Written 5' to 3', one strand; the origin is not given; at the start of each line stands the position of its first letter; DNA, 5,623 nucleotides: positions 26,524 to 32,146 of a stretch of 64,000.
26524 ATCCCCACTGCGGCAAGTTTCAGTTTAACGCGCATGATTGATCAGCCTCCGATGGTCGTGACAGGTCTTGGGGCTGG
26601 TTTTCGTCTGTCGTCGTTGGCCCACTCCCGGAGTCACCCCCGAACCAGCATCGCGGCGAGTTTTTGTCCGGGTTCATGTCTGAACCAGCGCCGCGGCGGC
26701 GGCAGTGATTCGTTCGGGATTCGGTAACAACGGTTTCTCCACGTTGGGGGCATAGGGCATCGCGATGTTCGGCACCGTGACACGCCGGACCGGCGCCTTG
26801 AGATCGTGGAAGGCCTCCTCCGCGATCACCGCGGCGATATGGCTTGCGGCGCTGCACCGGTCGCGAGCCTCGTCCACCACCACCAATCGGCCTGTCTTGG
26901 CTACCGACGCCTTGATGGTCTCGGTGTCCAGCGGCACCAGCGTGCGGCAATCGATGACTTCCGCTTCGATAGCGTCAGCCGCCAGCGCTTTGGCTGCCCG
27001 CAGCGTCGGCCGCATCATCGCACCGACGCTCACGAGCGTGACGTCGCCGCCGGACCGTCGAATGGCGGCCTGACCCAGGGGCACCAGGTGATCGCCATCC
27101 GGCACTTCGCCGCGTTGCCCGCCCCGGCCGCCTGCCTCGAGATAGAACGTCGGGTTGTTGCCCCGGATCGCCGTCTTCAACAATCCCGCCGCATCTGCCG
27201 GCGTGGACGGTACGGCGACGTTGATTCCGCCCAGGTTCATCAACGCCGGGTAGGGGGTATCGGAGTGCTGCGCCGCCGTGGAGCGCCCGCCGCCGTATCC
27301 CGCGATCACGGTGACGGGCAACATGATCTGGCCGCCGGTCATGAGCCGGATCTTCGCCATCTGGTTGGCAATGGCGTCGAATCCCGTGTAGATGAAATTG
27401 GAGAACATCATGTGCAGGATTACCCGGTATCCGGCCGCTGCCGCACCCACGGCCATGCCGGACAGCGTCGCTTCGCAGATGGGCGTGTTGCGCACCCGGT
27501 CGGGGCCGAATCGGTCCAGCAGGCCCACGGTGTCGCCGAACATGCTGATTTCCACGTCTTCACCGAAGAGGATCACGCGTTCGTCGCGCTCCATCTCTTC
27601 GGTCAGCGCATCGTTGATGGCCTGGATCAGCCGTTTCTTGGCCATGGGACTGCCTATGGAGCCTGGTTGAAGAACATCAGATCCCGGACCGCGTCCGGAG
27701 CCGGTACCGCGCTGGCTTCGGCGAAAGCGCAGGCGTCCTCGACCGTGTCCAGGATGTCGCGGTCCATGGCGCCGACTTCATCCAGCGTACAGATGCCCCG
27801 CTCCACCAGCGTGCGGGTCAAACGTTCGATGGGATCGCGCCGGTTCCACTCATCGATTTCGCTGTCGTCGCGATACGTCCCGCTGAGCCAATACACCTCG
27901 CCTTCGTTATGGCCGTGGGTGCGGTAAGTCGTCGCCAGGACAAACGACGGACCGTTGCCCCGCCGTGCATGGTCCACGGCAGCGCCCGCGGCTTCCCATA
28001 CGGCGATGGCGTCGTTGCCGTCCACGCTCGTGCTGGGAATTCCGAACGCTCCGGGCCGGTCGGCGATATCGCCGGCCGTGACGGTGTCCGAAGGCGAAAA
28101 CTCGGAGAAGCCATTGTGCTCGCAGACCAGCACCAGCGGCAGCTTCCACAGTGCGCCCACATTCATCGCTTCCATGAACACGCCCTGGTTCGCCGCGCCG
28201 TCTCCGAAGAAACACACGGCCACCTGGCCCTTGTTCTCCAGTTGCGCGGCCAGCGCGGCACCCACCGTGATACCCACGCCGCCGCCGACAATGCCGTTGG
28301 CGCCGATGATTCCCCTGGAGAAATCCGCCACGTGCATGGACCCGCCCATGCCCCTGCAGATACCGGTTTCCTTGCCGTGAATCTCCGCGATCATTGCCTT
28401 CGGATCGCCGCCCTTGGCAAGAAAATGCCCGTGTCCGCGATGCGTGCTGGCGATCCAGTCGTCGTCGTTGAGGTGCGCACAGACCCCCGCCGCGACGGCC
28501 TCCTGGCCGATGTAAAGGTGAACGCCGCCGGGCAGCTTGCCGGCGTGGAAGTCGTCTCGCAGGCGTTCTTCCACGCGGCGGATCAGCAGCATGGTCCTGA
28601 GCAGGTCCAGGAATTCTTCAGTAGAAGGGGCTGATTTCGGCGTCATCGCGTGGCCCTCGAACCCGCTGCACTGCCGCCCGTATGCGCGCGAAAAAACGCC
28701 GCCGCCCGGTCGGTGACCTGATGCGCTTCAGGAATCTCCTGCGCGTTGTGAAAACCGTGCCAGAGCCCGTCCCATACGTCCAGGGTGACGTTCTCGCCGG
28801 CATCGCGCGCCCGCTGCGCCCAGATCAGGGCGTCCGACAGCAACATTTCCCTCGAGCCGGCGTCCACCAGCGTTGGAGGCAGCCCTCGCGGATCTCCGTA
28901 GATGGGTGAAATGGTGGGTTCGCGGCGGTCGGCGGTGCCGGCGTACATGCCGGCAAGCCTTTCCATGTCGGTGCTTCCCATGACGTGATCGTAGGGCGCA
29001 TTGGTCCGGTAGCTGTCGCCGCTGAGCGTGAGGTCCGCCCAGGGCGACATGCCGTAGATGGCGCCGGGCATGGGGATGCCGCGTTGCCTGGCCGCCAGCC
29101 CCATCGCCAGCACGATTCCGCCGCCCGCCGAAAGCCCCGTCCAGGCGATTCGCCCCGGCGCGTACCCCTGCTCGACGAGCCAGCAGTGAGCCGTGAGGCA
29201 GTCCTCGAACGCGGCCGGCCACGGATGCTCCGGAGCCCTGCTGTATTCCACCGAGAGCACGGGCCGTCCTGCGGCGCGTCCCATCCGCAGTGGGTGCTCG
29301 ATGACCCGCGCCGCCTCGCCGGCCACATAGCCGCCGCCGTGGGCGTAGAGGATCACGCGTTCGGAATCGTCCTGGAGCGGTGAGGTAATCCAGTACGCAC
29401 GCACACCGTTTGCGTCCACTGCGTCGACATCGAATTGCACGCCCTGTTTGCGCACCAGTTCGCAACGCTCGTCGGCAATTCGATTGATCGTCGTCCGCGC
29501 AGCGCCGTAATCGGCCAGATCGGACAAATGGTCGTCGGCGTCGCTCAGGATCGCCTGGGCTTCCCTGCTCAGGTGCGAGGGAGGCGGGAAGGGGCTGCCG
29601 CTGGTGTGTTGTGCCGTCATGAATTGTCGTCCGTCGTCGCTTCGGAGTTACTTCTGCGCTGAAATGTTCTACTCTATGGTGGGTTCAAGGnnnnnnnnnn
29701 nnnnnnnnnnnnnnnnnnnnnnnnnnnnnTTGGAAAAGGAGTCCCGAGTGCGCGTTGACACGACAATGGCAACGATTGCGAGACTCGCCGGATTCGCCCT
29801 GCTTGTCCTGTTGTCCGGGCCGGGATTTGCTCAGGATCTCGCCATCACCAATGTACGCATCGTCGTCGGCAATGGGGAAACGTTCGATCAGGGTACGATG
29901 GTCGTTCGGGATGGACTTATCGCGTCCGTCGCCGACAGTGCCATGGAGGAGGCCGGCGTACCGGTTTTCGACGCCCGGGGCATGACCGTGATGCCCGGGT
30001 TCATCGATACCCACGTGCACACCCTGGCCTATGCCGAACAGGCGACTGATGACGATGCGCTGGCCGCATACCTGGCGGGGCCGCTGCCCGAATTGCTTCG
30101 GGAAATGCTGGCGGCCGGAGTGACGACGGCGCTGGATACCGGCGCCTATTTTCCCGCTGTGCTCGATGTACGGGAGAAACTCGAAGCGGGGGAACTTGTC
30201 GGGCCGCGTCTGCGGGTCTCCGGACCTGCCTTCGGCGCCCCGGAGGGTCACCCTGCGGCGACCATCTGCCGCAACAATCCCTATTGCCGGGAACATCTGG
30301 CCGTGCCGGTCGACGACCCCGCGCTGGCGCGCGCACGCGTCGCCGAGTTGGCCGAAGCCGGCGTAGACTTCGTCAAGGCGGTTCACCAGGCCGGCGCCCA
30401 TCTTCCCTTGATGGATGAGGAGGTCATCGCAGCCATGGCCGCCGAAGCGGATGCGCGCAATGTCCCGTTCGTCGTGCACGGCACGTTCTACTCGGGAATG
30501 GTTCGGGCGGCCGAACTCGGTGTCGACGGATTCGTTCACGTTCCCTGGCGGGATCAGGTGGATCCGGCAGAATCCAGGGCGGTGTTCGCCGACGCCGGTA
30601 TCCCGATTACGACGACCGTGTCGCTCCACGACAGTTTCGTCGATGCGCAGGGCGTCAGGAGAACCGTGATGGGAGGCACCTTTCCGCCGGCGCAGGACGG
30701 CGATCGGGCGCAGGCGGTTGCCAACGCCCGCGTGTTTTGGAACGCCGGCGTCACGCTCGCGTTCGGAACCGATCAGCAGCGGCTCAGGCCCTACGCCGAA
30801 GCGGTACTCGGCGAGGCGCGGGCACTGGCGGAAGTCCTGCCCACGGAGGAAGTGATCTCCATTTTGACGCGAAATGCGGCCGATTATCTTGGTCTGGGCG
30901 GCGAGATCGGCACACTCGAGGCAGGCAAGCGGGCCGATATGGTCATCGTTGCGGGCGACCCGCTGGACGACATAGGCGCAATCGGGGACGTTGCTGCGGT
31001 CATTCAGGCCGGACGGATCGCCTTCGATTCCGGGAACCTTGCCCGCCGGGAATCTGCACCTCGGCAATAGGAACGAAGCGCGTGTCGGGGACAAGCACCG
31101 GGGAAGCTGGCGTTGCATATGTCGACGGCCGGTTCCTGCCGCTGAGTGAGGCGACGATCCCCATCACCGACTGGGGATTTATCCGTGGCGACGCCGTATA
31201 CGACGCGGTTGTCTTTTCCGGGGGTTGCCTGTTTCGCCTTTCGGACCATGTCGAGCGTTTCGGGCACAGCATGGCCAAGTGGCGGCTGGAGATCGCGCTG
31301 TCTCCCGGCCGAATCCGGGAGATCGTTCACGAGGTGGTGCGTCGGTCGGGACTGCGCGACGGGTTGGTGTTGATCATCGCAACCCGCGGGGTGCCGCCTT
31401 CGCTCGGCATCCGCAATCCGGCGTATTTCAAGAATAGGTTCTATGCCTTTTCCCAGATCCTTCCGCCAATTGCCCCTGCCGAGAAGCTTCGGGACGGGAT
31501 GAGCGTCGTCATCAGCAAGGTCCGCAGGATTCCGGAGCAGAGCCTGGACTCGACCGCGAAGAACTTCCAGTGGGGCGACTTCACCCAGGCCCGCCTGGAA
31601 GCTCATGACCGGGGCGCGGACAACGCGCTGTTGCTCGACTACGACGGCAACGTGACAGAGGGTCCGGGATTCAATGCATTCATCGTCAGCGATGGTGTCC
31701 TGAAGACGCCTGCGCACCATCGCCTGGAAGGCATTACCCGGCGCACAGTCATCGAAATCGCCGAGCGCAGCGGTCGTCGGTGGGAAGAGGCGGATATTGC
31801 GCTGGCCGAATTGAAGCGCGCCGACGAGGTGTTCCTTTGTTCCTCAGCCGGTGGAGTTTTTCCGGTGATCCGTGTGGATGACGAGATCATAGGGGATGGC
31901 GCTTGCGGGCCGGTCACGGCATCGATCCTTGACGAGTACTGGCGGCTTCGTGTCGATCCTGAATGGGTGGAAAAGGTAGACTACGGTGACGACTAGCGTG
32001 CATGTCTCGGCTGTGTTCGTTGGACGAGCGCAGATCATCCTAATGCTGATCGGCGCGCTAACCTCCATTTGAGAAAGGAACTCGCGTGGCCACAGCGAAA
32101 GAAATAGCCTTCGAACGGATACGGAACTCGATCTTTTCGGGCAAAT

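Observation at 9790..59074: Recurring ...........-type palindrome in at least four promoter regions spread over 50 kb - candidate GntR/FadR regulon linking the ASST, P450, TBDR and hydrolase operons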

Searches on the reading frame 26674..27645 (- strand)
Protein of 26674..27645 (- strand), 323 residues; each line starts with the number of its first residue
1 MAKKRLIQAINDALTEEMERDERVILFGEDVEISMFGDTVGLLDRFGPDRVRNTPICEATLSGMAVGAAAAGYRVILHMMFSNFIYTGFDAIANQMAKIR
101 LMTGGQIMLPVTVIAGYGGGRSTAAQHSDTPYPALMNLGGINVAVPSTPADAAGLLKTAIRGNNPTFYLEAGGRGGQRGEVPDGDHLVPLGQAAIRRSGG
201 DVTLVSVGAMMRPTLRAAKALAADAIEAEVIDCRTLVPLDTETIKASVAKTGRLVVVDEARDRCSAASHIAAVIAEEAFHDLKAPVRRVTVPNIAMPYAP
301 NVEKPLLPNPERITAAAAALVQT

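Call 7: search_protein_families(library=pfam, proteins=[window:26674-27645:-], max_evalue=0.00001)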
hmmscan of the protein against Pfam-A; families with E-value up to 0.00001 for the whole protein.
window:26674-27645:- (323 aa): 2 families
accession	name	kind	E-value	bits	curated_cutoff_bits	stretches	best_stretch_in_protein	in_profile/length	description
PF02780.25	Transketolase_C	-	8.1e-41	139.3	25.9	1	191-313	1-124/124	Transketolase, C-terminal domain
PF02779.29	Transket_pyr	-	9.4e-35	120.2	27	1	6-167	5-164/174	Transketolase, pyrimidine binding domain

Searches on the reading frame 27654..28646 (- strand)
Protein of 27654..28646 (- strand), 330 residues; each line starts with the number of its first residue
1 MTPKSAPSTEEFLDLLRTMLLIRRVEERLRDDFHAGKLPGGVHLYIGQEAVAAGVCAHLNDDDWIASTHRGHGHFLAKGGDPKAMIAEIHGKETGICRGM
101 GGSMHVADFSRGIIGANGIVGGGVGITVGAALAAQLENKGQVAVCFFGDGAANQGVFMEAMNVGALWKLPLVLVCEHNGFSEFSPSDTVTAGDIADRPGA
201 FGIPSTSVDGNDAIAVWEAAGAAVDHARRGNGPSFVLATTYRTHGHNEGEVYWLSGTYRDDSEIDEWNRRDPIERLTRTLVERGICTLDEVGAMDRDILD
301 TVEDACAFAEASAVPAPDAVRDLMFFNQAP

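Call 7: search_protein_families(library=pfam, proteins=[window:27654-28646:-], max_evalue=0.00001)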
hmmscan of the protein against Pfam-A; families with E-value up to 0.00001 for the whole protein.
window:27654-28646:- (330 aa): 1 family
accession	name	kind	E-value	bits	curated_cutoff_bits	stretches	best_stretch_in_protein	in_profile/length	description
PF00676.26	E1_dh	-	8.4e-73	245.4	22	1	18-317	2-299/300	Dehydrogenase E1 component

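Call 72: search_protein_families(library=ncbifam, proteins=[window:27654-28646:-], max_evalue=1e-20)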
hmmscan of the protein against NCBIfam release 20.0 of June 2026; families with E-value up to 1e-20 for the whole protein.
window:27654-28646:- (330 aa): 2 families
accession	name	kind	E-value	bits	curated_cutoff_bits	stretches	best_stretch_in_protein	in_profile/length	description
TIGR03182.1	PDH_E1_alph_y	equivalog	1.1e-90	303.7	393.85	1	10-321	2-310/315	pyruvate dehydrogenase (acetyl-transferring) E1 component subunit alpha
TIGR03181.1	PDH_E1_alph_x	equivalog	9.6e-62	208.8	411.35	1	4-325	18-327/341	pyruvate dehydrogenase (acetyl-transferring) E1 component subunit alpha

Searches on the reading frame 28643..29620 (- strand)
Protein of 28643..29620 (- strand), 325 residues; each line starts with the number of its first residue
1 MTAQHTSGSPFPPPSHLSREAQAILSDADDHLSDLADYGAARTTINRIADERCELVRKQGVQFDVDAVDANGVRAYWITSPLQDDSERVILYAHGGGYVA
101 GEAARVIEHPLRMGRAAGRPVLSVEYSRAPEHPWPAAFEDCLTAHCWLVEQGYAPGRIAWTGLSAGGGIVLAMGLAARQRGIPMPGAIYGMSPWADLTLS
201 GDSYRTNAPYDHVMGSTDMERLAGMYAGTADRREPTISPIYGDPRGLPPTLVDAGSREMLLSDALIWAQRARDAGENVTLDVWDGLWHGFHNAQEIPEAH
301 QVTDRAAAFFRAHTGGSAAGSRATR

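Call 7: search_protein_families(library=pfam, proteins=[window:28643-29620:-], max_evalue=0.00001)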
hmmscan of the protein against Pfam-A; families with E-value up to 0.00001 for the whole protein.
window:28643-29620:- (325 aa): 2 families
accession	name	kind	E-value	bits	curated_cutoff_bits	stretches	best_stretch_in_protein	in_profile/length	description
PF07859.19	Abhydrolase_3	-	1.5e-47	162.5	25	1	90-291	1-209/210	alpha/beta hydrolase fold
PF20434.5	BD-FAE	-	8.2e-09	35.7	26.8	1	84-180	10-113/215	BD-FAE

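Call 72: search_protein_families(library=ncbifam, proteins=[window:28643-29620:-], max_evalue=1e-20)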
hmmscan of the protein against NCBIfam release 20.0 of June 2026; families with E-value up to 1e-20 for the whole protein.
window:28643-29620:- (325 aa): 5 families
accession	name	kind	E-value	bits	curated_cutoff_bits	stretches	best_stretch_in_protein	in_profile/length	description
NF058651.1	GESAG_HSLs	subfamily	4.4e-61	206.5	430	1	64-309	45-291/296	GESAG motif subfamily hormone-sensitive lipase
NF058649.1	GTSAG_HSLs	subfamily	3.3e-57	194.2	380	1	9-313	12-311/312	GTSAG motif subfamily hormone-sensitive lipase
NF058650.1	GCSAG_HSLs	subfamily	5.5e-37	128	410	1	11-314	5-313/314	GCSAG motif subfamily hormone-sensitive lipase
NF058653.1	LipP1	equivalog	4.6e-36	124.2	350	1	73-308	60-298/300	LipP1 family hormone-sensitive lipase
NF033149.0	CHL_hydrolase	equivalog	4.2e-23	81.8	500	1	83-312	71-307/310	chloramphenicol hydrolase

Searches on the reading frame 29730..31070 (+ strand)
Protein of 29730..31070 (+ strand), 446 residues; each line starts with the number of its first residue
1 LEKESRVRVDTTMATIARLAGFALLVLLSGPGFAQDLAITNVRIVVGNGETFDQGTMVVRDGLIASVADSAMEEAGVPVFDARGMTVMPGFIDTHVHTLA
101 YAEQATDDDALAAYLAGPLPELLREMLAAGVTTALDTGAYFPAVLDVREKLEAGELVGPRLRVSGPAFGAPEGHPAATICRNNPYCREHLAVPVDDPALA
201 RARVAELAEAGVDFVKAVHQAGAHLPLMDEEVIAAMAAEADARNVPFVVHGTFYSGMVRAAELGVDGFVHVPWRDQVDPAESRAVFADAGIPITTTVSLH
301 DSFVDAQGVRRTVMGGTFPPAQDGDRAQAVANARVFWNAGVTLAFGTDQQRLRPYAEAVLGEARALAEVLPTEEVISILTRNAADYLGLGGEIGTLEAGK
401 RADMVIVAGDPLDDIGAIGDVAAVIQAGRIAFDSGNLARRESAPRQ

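Call 7: search_protein_families(library=pfam, proteins=[window:29730-31070:+], max_evalue=0.00001)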
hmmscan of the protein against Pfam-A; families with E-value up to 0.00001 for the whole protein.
window:29730-31070:+ (446 aa): 2 families
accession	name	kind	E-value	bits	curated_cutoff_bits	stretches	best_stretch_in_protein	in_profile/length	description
PF01979.26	Amidohydro_1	-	5.7e-27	95.3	25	1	86-430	1-344/345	Amidohydrolase family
PF07969.17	Amidohydro_3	-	7.4e-16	59.1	29.7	1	325-413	351-450/472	Amidohydrolase family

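Call 40: search_protein_families(library=ncbifam, proteins=[window:29748-31070:+], max_evalue=0.00001)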
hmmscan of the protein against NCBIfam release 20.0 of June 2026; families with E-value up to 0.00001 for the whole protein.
window:29748-31070:+ (440 aa): 43 families (the best 25 are shown)
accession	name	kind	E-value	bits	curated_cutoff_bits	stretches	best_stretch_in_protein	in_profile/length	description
NF051886.1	XaaProDiPepCaul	equivalog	5.5e-38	131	500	1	40-424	10-396/398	Xaa-Pro dipeptidase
NF006056.0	PRK08204.1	subfamily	1.9e-17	63.2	391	2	44-92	20-67/449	hypothetical protein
NF006689.0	PRK09237.1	equivalog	2.2e-15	56.2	371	1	30-133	4-94/383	amidohydrolase/deacetylase family metallohydrolase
TIGR02318.1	phosphono_phnM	equivalog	3.2e-15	55.9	390.55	1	33-133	2-96/376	phosphonate metabolism protein PhnM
TIGR01224.1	hutI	equivalog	1.7e-13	50.2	298.15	1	322-409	270-359/377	imidazolonepropionase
NF005557.0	PRK07228.1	equivalog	2.1e-13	49.8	522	1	32-105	4-79/445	5'-deoxyadenosine deaminase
NF011990.0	PRK15446.2-6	subfamily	3e-13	49.2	233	1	33-131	5-103/390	alpha-D-ribose 1-methylphosphonate 5-triphosphate diphosphatase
NF006055.0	PRK08203.1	equivalog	1e-12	47.3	532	1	33-100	8-79/455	8-oxoguanine deaminase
NF004701.0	PRK06038.1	equivalog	3.3e-12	45.8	609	1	29-109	4-84/432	N-ethylammeline chlorohydrolase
TIGR02967.1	guan_deamin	equivalog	4e-11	42.5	375.4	0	45-109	3-71/401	guanine deaminase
TIGR03178.1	allantoinase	equivalog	5.6e-11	41.9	357.85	1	30-92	1-60/441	allantoinase AllB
NF011989.0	PRK15446.2-5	equivalog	1e-10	41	565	1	31-143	4-112/385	alpha-D-ribose 1-methylphosphonate 5-triphosphate diphosphatase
NF002668.0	PRK02382.1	equivalog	1.6e-10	40.3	452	0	38-92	13-57/436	dihydroorotase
NF006679.0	PRK09228.1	subfamily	3.3e-10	39.3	351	0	45-91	28-78/433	guanine deaminase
TIGR00221.1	nagA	equivalog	6.4e-10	38.5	225.65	1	29-94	3-67/380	N-acetylglucosamine-6-phosphate deacetylase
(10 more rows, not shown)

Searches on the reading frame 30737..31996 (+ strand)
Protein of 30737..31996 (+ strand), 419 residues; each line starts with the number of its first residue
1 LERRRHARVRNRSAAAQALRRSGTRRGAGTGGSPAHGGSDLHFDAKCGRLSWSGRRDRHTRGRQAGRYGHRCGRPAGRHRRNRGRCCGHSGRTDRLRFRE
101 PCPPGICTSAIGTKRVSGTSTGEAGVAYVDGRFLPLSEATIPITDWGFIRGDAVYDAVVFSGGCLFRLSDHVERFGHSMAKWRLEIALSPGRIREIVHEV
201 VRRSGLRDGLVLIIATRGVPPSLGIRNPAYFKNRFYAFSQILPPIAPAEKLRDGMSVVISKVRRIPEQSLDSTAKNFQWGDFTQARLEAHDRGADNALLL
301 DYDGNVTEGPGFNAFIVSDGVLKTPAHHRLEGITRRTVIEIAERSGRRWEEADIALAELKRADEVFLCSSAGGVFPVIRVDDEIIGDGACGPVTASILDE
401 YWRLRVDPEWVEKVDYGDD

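Call 7: search_protein_families(library=pfam, proteins=[window:30737-31996:+], max_evalue=0.00001)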
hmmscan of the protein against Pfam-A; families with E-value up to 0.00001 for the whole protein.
window:30737-31996:+ (419 aa): 1 family
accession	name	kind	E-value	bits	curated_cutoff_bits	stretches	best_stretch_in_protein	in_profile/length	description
PF01063.24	Aminotran_4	-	5.6e-45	154.3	28.5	1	154-379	2-222/223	Amino-transferase class IV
